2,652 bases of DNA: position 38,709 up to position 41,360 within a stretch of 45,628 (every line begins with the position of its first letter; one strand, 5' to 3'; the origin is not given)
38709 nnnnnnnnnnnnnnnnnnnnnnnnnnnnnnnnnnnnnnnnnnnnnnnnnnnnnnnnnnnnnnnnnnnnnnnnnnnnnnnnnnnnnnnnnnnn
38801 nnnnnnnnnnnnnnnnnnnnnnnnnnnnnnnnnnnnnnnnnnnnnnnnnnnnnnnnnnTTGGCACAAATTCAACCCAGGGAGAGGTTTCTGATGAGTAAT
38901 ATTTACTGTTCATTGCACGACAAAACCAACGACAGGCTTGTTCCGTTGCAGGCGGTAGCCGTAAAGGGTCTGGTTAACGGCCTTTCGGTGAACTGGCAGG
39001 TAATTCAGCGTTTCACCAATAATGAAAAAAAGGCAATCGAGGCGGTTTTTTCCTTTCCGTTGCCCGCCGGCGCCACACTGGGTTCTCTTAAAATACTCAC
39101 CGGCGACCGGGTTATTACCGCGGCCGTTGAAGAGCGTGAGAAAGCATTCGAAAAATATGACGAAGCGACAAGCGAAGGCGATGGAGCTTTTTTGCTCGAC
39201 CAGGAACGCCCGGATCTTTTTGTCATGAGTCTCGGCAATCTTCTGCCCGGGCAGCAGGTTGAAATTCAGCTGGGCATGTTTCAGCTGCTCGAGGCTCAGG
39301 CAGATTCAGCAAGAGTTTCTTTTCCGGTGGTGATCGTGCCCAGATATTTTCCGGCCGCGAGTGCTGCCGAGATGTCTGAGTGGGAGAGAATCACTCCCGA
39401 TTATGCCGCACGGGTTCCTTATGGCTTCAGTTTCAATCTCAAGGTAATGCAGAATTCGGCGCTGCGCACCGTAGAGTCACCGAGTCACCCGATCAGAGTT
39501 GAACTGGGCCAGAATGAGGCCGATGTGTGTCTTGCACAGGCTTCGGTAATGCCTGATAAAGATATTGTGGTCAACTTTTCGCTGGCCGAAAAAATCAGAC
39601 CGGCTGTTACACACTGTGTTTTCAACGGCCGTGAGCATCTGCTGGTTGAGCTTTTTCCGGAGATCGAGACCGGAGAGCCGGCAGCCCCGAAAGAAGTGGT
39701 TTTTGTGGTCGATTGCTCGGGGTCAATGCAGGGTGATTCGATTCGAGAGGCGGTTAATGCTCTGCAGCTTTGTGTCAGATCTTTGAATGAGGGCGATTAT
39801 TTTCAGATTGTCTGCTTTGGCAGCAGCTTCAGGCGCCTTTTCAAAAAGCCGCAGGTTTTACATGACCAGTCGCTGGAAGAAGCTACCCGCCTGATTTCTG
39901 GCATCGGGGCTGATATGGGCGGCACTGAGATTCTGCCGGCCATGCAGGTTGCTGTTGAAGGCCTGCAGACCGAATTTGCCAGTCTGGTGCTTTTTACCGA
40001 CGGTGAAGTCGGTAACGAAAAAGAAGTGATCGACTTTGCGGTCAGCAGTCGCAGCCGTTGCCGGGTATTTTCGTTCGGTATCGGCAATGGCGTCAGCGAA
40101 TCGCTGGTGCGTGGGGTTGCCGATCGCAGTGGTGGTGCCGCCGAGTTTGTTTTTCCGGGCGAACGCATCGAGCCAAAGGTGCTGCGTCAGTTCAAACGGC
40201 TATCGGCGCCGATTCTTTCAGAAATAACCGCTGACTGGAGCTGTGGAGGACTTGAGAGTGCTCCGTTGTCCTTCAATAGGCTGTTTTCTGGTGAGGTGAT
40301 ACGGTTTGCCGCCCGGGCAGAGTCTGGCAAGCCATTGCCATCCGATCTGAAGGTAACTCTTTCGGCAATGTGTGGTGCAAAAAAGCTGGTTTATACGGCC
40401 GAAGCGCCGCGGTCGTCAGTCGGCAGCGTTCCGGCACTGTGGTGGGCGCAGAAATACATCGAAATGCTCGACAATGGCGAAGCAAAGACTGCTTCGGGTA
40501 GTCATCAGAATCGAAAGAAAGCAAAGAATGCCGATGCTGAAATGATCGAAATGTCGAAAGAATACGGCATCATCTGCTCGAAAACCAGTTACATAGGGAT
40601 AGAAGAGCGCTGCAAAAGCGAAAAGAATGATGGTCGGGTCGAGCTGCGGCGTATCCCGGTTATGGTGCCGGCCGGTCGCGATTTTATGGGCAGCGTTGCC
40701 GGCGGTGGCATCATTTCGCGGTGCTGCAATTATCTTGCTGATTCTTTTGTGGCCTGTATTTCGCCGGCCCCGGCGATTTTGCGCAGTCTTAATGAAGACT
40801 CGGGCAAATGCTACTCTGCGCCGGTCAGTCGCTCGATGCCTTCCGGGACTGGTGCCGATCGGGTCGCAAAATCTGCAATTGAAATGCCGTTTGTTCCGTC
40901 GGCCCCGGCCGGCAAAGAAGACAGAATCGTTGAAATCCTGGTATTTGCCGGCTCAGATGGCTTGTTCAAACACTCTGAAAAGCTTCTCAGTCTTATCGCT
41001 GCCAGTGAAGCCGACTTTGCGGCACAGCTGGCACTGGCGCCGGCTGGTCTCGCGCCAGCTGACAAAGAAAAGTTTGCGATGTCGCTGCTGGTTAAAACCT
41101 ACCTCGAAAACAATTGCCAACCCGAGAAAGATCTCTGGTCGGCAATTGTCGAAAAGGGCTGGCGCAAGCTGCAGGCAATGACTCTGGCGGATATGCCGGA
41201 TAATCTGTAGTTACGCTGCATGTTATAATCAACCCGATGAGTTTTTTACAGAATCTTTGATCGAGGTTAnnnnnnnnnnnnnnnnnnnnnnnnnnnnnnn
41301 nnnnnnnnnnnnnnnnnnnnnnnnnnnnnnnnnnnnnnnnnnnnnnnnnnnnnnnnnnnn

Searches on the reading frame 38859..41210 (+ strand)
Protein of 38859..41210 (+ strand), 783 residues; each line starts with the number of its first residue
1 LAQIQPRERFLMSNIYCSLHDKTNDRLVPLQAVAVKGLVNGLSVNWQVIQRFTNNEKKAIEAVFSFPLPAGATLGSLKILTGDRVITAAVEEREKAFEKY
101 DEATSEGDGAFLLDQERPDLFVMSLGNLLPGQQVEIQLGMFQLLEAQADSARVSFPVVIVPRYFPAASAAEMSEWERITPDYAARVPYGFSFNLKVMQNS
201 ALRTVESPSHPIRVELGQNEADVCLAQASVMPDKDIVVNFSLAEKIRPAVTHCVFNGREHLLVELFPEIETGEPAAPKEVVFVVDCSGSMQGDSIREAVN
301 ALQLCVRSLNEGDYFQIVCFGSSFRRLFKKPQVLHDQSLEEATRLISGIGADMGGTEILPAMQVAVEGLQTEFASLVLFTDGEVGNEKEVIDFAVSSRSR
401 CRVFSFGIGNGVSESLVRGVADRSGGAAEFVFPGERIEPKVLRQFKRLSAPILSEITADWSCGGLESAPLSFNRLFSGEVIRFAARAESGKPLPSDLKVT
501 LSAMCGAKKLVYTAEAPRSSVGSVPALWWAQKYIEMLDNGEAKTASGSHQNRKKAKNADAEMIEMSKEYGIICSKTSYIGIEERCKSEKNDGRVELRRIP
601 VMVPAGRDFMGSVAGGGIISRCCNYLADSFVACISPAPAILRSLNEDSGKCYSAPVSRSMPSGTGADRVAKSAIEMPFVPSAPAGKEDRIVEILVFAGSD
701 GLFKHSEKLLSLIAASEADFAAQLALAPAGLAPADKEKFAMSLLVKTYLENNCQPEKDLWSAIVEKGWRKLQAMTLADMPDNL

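Call 10: search_protein_families(library=pfam, proteins=[window:38859-41210:+], max_evalue=0.001)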
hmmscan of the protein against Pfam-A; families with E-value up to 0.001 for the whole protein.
window:38859-41210:+ (783 aa): 6 families
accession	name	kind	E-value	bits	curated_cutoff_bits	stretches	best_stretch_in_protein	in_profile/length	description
PF08487.16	VIT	-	8.1e-27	94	26.5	1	30-138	1-109/111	Vault protein inter-alpha-trypsin domain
PF13768.12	VWA_3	-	6e-23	82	27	1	279-430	2-155/155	von Willebrand factor type A domain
PF00092.34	VWA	-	2e-12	48.1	23.8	1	280-428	2-156/174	von Willebrand factor type A domain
PF13519.12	VWA_2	-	8.6e-12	46.1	27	1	280-383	1-107/107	von Willebrand factor type A domain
PF13757.12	VIT_2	-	4.9e-07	30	23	1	23-94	7-78/78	Vault protein inter-alpha-trypsin domain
PF05762.20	VWA_CoxE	-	0.00021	21.3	26.4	1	275-401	54-179/222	VWA domain containing CoxE-like protein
